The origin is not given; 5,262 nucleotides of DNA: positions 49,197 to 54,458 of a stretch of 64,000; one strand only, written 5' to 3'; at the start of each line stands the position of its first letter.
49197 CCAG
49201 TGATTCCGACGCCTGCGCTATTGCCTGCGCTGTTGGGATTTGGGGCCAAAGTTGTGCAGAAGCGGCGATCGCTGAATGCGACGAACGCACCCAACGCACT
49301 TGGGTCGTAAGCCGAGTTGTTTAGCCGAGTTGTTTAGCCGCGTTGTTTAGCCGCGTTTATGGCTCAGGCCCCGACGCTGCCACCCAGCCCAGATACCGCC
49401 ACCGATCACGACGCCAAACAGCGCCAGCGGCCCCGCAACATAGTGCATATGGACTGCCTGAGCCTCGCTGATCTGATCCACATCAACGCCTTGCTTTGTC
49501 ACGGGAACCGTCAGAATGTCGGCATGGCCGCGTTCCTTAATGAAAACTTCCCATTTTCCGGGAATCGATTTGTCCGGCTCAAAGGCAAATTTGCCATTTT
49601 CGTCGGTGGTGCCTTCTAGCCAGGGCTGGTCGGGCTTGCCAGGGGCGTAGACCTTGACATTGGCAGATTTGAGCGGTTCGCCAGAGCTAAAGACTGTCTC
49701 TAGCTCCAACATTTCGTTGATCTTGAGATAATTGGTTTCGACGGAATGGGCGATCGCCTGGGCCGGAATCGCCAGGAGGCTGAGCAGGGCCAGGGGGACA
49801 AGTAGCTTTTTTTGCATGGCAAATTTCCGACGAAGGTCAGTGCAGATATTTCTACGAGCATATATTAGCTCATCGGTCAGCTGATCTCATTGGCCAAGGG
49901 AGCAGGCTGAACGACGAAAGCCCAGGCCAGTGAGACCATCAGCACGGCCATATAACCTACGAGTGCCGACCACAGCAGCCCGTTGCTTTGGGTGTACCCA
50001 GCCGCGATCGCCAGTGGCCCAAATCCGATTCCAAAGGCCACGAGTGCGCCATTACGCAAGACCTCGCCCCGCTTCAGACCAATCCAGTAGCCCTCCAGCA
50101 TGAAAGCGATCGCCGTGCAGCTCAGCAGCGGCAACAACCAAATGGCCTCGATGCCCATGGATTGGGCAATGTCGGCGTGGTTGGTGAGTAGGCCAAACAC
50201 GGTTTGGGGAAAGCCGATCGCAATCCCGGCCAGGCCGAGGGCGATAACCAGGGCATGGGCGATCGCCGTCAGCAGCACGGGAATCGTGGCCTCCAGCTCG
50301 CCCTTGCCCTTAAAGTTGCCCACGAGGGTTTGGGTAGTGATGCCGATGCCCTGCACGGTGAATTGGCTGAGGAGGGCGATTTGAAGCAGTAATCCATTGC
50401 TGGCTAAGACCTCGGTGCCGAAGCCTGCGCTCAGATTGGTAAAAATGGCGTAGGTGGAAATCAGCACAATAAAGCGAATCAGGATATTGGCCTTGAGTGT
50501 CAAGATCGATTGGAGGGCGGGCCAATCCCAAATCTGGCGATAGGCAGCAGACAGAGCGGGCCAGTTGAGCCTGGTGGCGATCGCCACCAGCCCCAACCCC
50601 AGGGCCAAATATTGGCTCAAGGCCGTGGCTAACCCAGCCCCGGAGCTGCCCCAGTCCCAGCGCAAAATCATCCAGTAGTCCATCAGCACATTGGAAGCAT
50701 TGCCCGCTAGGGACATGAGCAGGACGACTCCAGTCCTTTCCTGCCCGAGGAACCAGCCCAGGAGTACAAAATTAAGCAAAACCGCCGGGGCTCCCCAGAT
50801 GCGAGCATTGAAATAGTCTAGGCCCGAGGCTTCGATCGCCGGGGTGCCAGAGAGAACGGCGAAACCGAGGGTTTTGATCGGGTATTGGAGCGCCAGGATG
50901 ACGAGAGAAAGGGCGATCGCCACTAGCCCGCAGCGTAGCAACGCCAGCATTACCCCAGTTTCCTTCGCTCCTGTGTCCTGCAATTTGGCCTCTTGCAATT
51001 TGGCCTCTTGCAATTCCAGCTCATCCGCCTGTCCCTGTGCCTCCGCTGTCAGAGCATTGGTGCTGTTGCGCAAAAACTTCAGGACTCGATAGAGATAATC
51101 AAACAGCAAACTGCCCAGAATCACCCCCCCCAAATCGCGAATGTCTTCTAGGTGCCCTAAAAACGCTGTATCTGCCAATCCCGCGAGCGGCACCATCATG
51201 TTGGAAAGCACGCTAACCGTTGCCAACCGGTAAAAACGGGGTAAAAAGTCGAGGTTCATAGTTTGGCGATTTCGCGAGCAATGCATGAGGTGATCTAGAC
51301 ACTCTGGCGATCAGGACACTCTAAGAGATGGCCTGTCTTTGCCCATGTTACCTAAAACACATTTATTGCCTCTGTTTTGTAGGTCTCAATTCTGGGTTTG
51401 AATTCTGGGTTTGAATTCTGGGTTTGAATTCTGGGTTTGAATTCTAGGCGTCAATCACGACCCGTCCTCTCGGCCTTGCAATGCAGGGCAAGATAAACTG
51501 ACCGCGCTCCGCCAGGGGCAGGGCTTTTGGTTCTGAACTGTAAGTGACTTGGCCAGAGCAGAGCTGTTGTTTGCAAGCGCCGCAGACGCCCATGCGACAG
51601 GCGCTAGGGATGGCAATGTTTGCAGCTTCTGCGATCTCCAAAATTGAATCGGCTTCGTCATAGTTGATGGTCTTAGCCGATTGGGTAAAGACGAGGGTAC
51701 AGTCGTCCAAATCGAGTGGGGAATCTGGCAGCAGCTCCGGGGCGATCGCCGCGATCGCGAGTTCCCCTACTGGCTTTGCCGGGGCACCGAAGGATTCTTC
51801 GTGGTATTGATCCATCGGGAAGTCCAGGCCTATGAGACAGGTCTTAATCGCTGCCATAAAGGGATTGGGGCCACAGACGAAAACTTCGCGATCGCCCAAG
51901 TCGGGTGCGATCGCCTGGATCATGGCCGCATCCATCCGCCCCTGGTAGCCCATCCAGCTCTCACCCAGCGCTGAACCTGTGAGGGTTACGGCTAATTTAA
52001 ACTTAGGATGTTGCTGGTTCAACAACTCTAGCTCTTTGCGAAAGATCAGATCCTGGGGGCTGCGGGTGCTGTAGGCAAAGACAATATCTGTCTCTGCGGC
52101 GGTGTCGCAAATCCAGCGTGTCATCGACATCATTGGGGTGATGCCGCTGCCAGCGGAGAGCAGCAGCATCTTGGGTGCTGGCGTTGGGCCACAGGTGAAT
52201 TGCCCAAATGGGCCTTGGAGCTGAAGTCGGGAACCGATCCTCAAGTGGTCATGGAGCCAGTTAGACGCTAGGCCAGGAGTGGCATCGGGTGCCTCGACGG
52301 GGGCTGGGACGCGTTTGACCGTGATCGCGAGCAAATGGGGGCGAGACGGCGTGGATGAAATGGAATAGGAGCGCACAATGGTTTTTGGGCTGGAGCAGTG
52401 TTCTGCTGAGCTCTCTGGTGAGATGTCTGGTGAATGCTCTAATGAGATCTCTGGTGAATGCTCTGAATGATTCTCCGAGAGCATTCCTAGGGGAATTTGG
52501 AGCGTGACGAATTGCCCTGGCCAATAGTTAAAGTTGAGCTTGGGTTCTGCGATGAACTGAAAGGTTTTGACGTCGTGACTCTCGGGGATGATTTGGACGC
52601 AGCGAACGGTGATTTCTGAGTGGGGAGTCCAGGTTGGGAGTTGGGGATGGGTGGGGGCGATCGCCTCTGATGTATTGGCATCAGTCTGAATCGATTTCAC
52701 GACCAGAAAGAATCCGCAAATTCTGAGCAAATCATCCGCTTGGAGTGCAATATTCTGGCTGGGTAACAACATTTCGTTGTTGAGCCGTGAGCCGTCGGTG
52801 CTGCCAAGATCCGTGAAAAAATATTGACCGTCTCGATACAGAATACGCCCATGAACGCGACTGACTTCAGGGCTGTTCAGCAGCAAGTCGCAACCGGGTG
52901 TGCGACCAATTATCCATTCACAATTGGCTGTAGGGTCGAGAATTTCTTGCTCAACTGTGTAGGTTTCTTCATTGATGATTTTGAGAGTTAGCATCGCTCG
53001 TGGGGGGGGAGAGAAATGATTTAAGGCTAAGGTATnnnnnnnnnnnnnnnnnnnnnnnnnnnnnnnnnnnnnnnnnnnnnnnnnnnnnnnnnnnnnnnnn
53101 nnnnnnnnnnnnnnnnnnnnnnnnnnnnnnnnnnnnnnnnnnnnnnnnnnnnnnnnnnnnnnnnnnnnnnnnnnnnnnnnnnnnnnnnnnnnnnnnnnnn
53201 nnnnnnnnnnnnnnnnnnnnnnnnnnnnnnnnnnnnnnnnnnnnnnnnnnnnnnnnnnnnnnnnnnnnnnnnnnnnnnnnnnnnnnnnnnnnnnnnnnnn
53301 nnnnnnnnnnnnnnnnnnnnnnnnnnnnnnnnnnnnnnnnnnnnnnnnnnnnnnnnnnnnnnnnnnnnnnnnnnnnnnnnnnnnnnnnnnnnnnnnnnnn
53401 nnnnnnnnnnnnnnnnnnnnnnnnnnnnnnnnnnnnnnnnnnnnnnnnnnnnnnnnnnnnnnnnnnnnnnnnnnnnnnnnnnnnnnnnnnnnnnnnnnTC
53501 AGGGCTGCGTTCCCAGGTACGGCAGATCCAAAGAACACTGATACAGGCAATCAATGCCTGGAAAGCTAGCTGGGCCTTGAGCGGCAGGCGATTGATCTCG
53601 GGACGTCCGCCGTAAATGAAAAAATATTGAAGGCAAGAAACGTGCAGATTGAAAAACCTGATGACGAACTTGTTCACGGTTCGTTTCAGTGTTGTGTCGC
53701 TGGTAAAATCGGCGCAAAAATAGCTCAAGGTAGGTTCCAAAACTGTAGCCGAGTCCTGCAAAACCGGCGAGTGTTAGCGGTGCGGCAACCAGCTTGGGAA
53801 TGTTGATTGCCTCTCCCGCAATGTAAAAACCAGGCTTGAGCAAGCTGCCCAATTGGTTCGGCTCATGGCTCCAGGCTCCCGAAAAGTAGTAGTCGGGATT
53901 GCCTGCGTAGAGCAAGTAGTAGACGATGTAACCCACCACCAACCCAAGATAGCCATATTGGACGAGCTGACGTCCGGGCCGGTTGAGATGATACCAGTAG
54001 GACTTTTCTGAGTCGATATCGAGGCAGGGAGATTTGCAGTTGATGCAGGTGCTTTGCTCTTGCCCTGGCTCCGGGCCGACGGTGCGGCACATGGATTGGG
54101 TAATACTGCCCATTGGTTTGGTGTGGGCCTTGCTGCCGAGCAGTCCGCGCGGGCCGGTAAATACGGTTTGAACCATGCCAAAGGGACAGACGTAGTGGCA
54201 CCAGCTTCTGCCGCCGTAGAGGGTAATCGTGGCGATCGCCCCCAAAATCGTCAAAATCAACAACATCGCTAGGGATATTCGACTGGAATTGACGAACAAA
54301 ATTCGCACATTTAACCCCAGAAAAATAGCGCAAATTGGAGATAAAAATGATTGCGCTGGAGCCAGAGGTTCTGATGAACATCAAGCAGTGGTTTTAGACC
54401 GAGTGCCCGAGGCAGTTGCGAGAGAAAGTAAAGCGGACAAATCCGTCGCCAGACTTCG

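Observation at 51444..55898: Same-strand cluster: wHTH/GNAT-like protein, polytopic 4Fe-4S membrane protein and FHA-fused FNR-[2Fe-2S] reductase (candidate phospho-regulated membrane redox module)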

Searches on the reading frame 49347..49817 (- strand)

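Call 3: search_protein_families(library=pfam, proteins=[window:49347-49817:-], max_evalue=0.01)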
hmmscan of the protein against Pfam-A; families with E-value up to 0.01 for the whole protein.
window:49347-49817:- (156 aa): 5 families
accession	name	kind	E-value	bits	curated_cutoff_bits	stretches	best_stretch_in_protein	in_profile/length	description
PF13620.12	CarboxypepD_reg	-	0.00045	21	32.3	1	44-102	9-63/82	Carboxypeptidase regulatory-like domain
PF11974.14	bMG3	-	0.003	17.9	34.9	1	43-112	22-92/103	Bacterial alpha-2-macroglobulin MG3 domain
PF10670.15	DUF4198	-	0.0044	17.6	34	1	41-84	152-198/209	Domain of unknown function (DUF4198)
PF13115.11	YtkA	-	0.0047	18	25.9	1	42-92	28-83/85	YtkA-like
PF01060.29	TTR-52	-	0.0062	17.6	24.9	1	45-80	7-44/79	Transthyretin-like family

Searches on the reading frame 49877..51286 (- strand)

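Call 3: search_protein_families(library=pfam, proteins=[window:49877-51286:-], max_evalue=0.01)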
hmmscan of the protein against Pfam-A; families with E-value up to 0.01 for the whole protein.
window:49877-51286:- (469 aa): 1 family
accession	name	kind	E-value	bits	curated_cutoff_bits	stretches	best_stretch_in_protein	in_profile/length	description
PF01554.23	MatE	-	4.3e-20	72.5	24.9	3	106-205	61-161/161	MatE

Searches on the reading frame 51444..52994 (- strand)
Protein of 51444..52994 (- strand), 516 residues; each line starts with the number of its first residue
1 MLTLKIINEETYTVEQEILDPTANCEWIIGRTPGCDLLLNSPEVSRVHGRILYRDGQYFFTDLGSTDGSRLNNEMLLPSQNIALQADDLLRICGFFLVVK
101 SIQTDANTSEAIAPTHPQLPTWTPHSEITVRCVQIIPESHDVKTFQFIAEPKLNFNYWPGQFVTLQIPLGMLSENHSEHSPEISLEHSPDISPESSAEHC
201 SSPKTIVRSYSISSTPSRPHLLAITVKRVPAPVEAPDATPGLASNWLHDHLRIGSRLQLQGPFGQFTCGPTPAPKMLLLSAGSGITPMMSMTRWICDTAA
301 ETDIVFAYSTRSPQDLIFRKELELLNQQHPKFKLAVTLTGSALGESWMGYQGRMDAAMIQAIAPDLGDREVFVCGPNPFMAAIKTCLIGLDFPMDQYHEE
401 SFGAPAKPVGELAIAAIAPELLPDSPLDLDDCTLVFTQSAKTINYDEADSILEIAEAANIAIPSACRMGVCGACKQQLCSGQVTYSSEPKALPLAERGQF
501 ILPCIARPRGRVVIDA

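Call 3: search_protein_families(library=pfam, proteins=[window:51444-52994:-], max_evalue=0.01)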
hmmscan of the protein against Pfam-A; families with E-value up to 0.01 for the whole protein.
window:51444-52994:- (516 aa): 6 families
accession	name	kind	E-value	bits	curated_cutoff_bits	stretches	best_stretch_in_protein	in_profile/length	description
PF00175.26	NAD_binding_1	-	3e-19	70.1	22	1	278-384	1-108/109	Oxidoreductase NAD-binding domain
PF00498.31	FHA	-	5.4e-14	52.8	20.7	1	27-92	1-66/67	FHA domain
PF00111.32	Fer2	-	7.1e-12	45.5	21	1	439-508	6-76/77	2Fe-2S iron-sulfur cluster binding domain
PF16697.10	Yop-YscD_cpl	-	3.4e-08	34.1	33.2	1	25-92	17-83/94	Inner membrane component of T3SS, cytoplasmic domain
PF00970.30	FAD_binding_6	-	4.7e-08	33.7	21.1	1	204-266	45-97/99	Oxidoreductase FAD-binding domain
PF08030.17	NAD_binding_6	-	0.00053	20.5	22.2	1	276-341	4-77/156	Ferric reductase NAD binding domain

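Call 25: search_protein_families(library=ncbifam, proteins=[window:51444-52994:-], max_evalue=0.001)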
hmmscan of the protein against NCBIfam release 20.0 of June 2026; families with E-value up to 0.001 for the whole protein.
window:51444-52994:- (516 aa): 24 families
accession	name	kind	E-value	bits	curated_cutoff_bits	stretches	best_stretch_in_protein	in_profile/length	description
NF058606.1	GlBtMonoRdsGbcB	equivalog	3.9e-93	312.2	500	2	204-515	58-361/362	glycine betaine monooxygenase reductase subunit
NF007964.0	PRK10684.1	equivalog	1.6e-54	185.1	383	1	204-514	51-332/333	NADH oxidoreductase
TIGR02160.1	PA_CoA_Oxy5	hypoth_equivalog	2.5e-36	125.2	420.8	1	206-514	50-349/352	1,2-phenylacetyl-CoA epoxidase subunit PaaE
NF009805.0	PRK13289.1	equivalog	5.7e-36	124.3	432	1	133-405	160-395/399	NO-inducible flavohemoprotein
NF040810.1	BenC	equivalog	2.6e-31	109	430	2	207-403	150-331/333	benzoate 1,2-dioxygenase electron transfer component BenC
NF045803.1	MethMoxFADbindMmoC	equivalog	6.9e-28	97.4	500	2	205-402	154-340/343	aromatic/alkene monooxygenase hydroxylase FAD-binding subunit MmoC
TIGR01941.1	nqrF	equivalog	6.3e-23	81.3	295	1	199-393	198-394/405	NADH:ubiquinone reductase (Na(+)-transporting) subunit F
NF008822.0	PRK11872.1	equivalog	4.6e-20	71.9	402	1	207-388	153-321/341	anthranilate 1,2-dioxygenase electron transfer component AntC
TIGR03354.1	VI_FHA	hypoth_equivalog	1.1e-12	48.5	120.25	1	2-197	1-178/420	type VI secretion system-associated FHA domain protein TagH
NF007985.1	PRK10713.1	equivalog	6.8e-12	44.8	75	1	438-514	5-79/81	class I ribonucleotide reductase maintenance protein YfaE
NF000796.0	PRK00054.1-1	equivalog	9.3e-12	44.7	224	1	245-386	65-188/254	dihydroorotate dehydrogenase electron transfer subunit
TIGR03224.1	benzo_boxA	equivalog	1.2e-10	40.9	459.2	1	201-328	193-325/411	benzoyl-CoA 2,3-epoxidase subunit BoxA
NF006220.0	PRK08345.1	subfamily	9.8e-10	38.1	395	1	247-341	87-182/294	cytochrome-c3 hydrogenase subunit gamma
TIGR02008.1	fdx_plant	subfamily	1.8e-09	37.3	81.15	1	438-515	11-89/97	ferredoxin [2Fe-2S]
NF004317.0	PRK05713.1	equivalog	1.8e-09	37.3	338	1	448-504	16-72/312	iron-sulfur-binding ferredoxin reductase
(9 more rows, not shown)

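Call 26: search_solved_structures(query=window:51444-52994:-, max_evalue=0.001)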
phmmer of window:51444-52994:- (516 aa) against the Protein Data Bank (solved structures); distinct sequences matched with E-value up to 0.001: 128 (the best 60 are shown).
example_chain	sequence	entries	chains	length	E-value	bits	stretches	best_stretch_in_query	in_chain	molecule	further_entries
7qty_A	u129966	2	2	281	6.3e-19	71.5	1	205-390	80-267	Na(+)-translocating NADH-quinone reductase subunit F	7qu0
2r6h_A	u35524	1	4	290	6.7e-18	68.1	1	197-403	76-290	NADH:ubiquinone oxidoreductase, Na translocating, F subunit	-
7qu3_A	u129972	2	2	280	2e-17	66.6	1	203-395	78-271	Na(+)-translocating NADH-quinone reductase subunit F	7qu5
5ogx_A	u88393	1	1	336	3.1e-17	65.9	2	208-380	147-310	Cytochrome P450 reductase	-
1cqx_A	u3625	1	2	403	2.9e-16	62.7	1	207-404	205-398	FLAVOHEMOPROTEIN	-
7c3a_A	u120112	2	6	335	3.1e-16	62.6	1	206-402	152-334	Ferredoxin reductase component of carbazole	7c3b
3ozu_A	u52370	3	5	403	3.2e-16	62.6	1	207-404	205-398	Flavohemoprotein | Flavohemoglobin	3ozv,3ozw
2eix_A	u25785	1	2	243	7.1e-16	61.5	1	246-394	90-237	NADH-cytochrome b5 reductase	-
6laa_A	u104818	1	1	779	2.5e-15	59.6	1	199-326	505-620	Cytochrome P450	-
1krh_A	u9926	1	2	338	4.6e-15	58.8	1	205-387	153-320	Benzoate 1,2-Dioxygenase Reductase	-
7xk3_F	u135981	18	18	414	9.1e-15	57.8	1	204-393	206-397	Na(+)-translocating NADH-quinone reductase subunit F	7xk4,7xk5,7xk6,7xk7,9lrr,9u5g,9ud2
8a1t_F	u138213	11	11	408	1e-14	57.6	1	204-392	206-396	Na(+)-translocating NADH-quinone reductase subunit F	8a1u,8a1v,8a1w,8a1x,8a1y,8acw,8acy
2pia_A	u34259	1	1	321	3e-14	56.1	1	433-511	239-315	PHTHALATE DIOXYGENASE REDUCTASE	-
4u9u_A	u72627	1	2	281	4.8e-14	55.4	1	204-392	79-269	Na(+)-translocating NADH-quinone reductase subunit F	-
8ad4_A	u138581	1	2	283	4.9e-14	55.4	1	204-392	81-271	Na(+)-translocating NADH-quinone reductase subunit F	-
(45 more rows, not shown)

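Call 39: find_homologous_proteins(query=window:51444-52994:-, max_evalue=1e-10)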
Query window:51444-52994:- (516 aa): 3405 proteins with E <= 1e-10 among 8000 candidates; the best 120 are listed.
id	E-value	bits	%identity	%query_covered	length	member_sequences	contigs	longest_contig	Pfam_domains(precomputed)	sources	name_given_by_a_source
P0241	0.0e+0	1092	91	100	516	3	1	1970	PF00498.32,PF00111.33,PF00175.27,PF16697.11,PF00970.31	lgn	-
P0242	8.7e-210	716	63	100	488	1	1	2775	PF00498.32,PF00111.33,PF00175.27,PF16697.11,PF00970.31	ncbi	-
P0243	3.5e-193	661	60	100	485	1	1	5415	PF00498.32,PF00111.33,PF00175.27,PF16697.11,PF00970.31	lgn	-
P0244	2.4e-190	652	58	100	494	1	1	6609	PF00498.32,PF00111.33,PF00175.27,PF16697.11,PF00970.31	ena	-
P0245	2.4e-189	649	57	100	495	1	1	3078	PF00498.32,PF00111.33,PF00175.27,PF16697.11,PF00970.31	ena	-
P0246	2.1e-169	583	53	100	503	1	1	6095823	PF00498.32,PF00111.33,PF00175.27,PF16697.11,PF08030.18,PF00970.31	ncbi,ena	-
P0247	3.4e-155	536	51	100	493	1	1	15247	PF00498.32,PF00111.33,PF00175.27,PF16697.11,PF00970.31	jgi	jgi:glycine betaine catabolism B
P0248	1.5e-154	534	49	100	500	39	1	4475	PF00498.32,PF00111.33,PF00175.27,PF16697.11,PF00970.31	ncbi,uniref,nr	ncbi:2Fe-2S iron-sulfur cluster-binding protein [Moorena sp. SIO2C4]|uniref:2Fe-2S iron-sulfur clust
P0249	4.2e-154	532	49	100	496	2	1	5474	PF00498.32,PF00111.33,PF00175.27,PF16697.11,PF00970.31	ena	-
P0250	7.3e-154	532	51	100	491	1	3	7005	PF00498.32,PF00111.33,PF00175.27,PF16697.11,PF00970.31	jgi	jgi:glycine betaine catabolism B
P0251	4.7e-153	529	52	100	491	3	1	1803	PF00498.32,PF00111.33,PF00175.27,PF16697.11,PF00970.31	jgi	jgi:glycine betaine catabolism B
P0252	6.0e-152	525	50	100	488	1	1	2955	PF00498.32,PF00111.33,PF00175.27,PF16697.11,PF00970.31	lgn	-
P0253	5.9e-151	522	48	100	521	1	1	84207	PF00498.32,PF00111.33,PF00175.27,PF16697.11,PF00970.31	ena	-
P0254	1.8e-150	520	46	100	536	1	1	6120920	PF00498.32,PF00111.33,PF00175.27,PF16697.11,PF00970.31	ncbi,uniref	ncbi:2Fe-2S iron-sulfur cluster-binding protein [Lyngbya aestuarii]|uniref:2Fe-2S iron-sulfur cluste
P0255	1.6e-149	517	47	100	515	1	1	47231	PF00498.32,PF00111.33,PF00175.27,PF16697.11,PF00970.31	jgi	-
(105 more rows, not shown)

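Call 47: find_encoding_contigs(protein=P0241, flank=8000, max_places=3)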
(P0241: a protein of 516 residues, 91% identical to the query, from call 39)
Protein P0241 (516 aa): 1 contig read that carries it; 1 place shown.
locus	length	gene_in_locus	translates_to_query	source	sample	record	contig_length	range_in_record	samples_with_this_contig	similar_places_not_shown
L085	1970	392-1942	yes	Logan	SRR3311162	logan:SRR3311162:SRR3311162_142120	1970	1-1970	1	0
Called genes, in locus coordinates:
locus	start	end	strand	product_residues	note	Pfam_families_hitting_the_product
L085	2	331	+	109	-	?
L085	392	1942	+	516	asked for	PF00498:FHA, PF16697:Yop-YscD_cpl, PF00970:FAD_binding_6 (faint), PF00175:NAD_binding_1, PF00111:Fer2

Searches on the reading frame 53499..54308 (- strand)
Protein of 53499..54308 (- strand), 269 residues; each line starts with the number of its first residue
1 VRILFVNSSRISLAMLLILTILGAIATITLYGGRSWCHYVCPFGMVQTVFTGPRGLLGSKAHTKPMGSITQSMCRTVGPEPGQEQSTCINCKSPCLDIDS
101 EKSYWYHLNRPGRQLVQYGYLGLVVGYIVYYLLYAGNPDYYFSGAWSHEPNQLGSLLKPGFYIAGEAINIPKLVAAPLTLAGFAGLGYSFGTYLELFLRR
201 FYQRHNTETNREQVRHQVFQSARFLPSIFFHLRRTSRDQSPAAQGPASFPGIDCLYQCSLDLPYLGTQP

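Call 3: search_protein_families(library=pfam, proteins=[window:53499-54308:-], max_evalue=0.01)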
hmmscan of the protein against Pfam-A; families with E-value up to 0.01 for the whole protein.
window:53499-54308:- (269 aa): 1 family
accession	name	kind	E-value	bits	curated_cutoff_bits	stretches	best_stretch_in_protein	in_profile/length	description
PF12801.12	Fer4_5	-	4.5e-09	36.6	22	1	16-55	3-43/48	4Fe-4S binding domain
